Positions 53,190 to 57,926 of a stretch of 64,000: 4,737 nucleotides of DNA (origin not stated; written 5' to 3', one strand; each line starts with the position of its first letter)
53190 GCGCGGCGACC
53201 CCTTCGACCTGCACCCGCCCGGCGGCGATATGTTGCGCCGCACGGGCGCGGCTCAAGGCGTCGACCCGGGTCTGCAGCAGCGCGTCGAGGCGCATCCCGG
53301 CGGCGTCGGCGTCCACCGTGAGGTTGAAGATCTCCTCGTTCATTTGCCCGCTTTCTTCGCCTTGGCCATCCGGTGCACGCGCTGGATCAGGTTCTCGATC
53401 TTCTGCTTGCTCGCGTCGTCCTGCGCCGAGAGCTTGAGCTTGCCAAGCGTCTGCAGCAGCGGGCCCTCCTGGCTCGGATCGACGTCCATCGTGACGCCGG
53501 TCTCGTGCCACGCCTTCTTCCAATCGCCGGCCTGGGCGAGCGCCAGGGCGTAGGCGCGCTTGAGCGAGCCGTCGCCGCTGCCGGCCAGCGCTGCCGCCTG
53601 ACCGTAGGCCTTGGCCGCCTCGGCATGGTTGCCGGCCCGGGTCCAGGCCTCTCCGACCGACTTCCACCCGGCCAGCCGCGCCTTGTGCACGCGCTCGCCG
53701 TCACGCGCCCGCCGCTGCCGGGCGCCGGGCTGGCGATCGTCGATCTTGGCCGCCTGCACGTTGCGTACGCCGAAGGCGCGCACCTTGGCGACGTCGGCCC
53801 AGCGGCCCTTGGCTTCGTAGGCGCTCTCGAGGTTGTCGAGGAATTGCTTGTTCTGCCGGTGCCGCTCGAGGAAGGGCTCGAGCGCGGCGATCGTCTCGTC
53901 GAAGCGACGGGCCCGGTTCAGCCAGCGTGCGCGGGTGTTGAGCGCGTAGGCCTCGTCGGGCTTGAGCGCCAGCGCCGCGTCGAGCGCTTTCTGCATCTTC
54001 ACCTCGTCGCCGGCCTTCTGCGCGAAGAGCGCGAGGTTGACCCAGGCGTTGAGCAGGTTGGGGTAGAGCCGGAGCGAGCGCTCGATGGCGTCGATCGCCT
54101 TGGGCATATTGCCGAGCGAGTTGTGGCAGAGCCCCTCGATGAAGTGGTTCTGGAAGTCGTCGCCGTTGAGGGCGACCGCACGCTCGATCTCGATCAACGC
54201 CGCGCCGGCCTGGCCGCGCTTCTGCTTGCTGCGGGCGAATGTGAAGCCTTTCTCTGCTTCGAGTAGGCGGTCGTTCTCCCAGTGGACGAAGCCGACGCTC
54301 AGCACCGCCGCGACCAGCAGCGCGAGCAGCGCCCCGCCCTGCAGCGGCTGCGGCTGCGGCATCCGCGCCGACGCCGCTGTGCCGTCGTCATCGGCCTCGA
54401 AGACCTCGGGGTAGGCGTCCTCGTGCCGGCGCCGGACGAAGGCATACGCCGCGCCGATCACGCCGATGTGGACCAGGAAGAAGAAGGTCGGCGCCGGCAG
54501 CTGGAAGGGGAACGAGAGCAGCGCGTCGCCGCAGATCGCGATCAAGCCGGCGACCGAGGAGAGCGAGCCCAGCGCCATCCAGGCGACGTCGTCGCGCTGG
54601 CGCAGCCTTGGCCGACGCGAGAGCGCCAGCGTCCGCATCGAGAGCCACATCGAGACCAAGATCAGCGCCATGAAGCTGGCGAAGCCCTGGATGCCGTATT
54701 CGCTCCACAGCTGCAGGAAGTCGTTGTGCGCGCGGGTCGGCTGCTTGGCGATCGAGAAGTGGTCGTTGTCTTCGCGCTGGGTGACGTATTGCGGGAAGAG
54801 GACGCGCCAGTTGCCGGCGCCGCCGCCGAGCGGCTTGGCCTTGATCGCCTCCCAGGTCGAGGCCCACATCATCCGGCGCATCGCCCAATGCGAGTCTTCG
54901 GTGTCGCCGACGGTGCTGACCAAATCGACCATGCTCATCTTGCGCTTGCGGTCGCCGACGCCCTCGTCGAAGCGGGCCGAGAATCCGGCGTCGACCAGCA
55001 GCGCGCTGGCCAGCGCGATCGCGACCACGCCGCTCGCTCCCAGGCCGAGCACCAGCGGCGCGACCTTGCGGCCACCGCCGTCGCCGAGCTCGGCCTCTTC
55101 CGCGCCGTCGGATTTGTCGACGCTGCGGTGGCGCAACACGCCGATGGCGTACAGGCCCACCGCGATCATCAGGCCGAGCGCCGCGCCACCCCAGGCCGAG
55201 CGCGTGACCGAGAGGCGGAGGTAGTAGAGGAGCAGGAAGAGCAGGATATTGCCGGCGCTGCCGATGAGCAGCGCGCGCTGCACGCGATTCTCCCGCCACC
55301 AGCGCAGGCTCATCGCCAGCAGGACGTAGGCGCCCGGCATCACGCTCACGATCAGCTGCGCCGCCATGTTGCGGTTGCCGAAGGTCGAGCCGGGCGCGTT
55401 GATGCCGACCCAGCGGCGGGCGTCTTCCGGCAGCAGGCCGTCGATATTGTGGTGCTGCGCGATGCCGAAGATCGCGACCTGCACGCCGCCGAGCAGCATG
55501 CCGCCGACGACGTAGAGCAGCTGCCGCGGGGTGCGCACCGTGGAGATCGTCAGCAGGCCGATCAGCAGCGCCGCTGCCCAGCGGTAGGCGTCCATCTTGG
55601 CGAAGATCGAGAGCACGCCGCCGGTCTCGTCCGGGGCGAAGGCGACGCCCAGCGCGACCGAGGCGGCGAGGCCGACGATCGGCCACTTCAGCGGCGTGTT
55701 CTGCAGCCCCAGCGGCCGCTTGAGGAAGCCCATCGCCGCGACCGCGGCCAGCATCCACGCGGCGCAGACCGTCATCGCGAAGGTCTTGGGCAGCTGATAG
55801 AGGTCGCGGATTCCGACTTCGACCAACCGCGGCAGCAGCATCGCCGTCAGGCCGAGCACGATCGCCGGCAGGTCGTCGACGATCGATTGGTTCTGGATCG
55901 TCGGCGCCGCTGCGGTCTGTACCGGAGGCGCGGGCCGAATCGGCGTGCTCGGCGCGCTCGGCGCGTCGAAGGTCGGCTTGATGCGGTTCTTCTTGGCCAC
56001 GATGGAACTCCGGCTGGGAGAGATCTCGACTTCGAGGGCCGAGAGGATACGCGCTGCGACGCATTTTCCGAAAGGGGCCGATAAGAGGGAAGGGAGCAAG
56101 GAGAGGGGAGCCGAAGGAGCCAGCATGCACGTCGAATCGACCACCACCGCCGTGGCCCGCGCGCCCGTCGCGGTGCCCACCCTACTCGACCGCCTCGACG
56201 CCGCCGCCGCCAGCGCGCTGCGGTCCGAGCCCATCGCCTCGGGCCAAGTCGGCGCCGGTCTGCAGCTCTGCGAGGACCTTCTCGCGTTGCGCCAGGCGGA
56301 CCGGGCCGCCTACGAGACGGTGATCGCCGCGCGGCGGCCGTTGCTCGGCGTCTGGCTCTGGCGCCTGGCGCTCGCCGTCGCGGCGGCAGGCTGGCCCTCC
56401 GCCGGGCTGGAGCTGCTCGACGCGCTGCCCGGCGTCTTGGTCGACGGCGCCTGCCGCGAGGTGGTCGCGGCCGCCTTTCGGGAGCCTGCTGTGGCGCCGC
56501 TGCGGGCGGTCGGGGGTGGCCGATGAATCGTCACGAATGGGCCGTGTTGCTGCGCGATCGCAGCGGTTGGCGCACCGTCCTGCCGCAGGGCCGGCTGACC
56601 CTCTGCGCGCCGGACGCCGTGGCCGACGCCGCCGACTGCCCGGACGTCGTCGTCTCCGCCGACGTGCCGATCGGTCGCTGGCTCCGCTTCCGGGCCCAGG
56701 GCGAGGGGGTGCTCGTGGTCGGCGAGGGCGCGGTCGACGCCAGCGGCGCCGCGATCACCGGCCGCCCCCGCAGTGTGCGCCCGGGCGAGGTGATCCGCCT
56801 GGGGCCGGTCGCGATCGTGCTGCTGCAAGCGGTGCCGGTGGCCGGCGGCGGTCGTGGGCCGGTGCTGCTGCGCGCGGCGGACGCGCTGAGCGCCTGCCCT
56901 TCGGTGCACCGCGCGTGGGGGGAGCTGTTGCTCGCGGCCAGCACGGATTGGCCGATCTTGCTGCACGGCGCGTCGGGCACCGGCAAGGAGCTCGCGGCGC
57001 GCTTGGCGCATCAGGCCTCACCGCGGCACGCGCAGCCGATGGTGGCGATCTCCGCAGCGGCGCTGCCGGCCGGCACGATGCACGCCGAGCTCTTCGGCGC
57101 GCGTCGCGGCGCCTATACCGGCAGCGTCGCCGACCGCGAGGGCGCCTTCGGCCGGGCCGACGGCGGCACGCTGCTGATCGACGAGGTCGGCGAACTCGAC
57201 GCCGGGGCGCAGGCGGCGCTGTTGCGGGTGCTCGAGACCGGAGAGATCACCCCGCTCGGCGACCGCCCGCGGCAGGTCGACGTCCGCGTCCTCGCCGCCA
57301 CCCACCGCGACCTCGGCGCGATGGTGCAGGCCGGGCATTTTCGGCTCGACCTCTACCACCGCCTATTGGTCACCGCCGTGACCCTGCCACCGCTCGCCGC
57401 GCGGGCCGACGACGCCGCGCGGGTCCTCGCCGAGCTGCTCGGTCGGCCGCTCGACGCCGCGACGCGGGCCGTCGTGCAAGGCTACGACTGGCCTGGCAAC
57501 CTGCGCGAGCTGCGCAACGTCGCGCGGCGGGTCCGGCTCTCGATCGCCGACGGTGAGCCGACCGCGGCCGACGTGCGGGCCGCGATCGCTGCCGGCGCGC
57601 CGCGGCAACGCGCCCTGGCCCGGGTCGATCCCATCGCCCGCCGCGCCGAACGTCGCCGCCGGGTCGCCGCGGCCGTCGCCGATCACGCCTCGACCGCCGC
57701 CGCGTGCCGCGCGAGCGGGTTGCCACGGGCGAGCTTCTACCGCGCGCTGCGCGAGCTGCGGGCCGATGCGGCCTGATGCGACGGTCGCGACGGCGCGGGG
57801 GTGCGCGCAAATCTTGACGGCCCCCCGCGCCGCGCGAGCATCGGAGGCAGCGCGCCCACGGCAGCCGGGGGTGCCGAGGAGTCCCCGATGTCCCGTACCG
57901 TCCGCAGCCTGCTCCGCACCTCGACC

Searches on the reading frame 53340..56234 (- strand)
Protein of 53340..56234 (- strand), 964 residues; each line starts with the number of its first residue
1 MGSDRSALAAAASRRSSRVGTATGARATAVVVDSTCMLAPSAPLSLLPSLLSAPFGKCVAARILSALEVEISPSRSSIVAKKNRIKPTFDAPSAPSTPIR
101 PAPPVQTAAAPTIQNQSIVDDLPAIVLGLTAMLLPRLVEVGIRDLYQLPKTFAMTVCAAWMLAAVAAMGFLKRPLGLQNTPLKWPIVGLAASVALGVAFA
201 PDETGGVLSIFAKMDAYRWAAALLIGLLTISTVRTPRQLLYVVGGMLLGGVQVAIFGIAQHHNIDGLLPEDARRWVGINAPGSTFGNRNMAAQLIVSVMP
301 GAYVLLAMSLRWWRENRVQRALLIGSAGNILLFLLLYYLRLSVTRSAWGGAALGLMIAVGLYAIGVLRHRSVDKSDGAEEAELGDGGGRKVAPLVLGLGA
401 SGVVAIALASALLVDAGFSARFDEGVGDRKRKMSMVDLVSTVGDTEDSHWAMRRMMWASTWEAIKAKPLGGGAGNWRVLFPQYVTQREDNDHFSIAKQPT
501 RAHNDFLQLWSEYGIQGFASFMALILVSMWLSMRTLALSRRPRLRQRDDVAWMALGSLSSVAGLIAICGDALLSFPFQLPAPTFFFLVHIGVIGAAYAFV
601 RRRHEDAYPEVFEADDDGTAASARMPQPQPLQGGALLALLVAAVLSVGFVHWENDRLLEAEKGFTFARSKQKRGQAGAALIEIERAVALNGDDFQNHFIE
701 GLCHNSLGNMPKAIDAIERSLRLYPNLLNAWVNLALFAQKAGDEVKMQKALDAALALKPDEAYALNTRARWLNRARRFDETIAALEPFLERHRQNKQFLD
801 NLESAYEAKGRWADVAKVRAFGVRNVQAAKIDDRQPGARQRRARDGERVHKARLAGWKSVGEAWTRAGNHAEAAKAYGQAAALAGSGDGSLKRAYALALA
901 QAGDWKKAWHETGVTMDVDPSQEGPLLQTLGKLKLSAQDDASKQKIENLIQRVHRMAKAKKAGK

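Call 6: search_protein_families(library=pfam, proteins=[window:53340-56234:-])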
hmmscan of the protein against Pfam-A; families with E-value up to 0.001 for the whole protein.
window:53340-56234:- (964 aa): 7 families
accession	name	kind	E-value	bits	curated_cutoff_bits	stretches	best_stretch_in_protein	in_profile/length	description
PF04932.20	Wzy_C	-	1.6e-14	54.4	31.7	1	331-522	2-149/149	O-Antigen ligase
PF13432.12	TPR_16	-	9.9e-09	35.9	32.7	1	665-726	2-63/65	Tetratricopeptide repeat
PF00515.34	TPR_1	-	3.2e-06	27.1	27.8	0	701-726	8-33/34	Tetratricopeptide repeat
PF23914.1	TPR_CcmH_CycH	-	3.8e-06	27.3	42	1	690-790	46-149/158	Cytochrome c-type biogenesis protein H TPR domain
PF13371.12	TPR_9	-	1.1e-05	25.8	35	0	741-795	8-62/73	Tetratricopeptide repeat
PF07719.23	TPR_2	-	6.3e-05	23.2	27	0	857-884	4-31/34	Tetratricopeptide repeat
PF13428.12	TPR_14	-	9.2e-05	23.2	23.5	0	703-735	10-42/44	Tetratricopeptide repeat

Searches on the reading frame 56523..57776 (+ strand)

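Call 6: search_protein_families(library=pfam, proteins=[window:56523-57776:+])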
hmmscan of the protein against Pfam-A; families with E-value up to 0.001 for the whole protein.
window:56523-57776:+ (417 aa): 5 families
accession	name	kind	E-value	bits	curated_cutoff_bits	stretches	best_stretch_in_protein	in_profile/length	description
PF00158.32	Sigma54_activat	-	1.2e-50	171.9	20.2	1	128-286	8-167/168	Sigma-54 interaction domain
PF14532.12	Sigma54_activ_2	-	1.7e-14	54.7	25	1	135-291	14-138/138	Sigma-54 interaction domain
PF25601.1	AAA_lid_14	-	2.2e-08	34.2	27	1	310-363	29-82/87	AAA+ ATPase lid domain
PF07728.20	AAA_5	-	3.3e-05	24.3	22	1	145-259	2-120/139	AAA domain (dynein-related subfamily)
PF07724.20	AAA_2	-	0.00014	22.4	27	1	145-253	6-113/166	AAA domain (Cdc48 subfamily)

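Call 56: search_protein_families(library=ncbifam, proteins=[window:56523-57776:+], max_evalue=0.01)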
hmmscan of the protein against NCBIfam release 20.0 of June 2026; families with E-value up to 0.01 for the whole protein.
window:56523-57776:+ (417 aa): 27 families (the best 25 are shown)
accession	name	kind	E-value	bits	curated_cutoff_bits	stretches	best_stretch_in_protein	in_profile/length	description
NF003451.0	PRK05022.1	equivalog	3.7e-65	220.6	476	1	128-345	199-427/512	nitric oxide reductase transcriptional regulator NorR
TIGR01818.1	ntrC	equivalog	3.5e-62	210.7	558.6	1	127-366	145-392/463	nitrogen regulation protein NR(I)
TIGR01817.1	nifA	equivalog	3.5e-60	204.3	528.85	1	125-368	202-453/534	nif-specific transcriptional activator NifA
NF038308.1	RNA_repair_RtcR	equivalog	9.7e-60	202.9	650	1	138-364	200-445/530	RNA repair transcriptional activator RtcR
TIGR02915.1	PEP_resp_reg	equivalog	1.9e-53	181.9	502.6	1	123-409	143-439/445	PEP-CTERM-box response regulator transcription factor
TIGR02329.1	propionate_PrpR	equivalog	2.7e-53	181.4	499.2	1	128-410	221-525/526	propionate catabolism operon regulatory protein PrpR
TIGR02974.1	phageshock_pspF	equivalog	7.4e-53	179.9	443.55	1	138-340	18-232/336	phage shock protein operon transcriptional activator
NF041906.1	V4R_TF_MobR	exception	4.4e-52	177.3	999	1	136-340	249-464/544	phenol degradation transcriptional regulator MobR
NF050807.1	TransRegFlbDCaul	equivalog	6.4e-52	176.9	750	1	139-386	138-399/454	sigma-54-dependent transcriptional regulator FlbD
NF011953.0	PRK15424.1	equivalog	1.3e-50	172.6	703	1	134-412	234-534/538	propionate catabolism operon regulatory protein PrpR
NF008469.0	PRK11361.1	equivalog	2.1e-50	171.8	714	1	139-337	163-372/461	acetoacetate metabolism transcriptional regulator AtoC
NF011695.0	PRK15115.1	equivalog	5.5e-50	170.4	763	1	125-410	141-434/445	two-component system response regulator GlrR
NF041946.1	LuxO_transreg_Vib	equivalog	3.9e-49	167.7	800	1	138-338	152-363/463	quorum-sensing sigma-54 dependent transcriptional regulator LuxO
NF041552.1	TF_PrdR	equivalog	8.4e-49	166.4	795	1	139-338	287-497/577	sigma-54 dependent transcriptional regulator PrdR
NF007689.0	PRK10365.1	equivalog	3.1e-48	164.7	760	1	125-399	145-429/441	sigma-54-dependent response regulator transcription factor ZraR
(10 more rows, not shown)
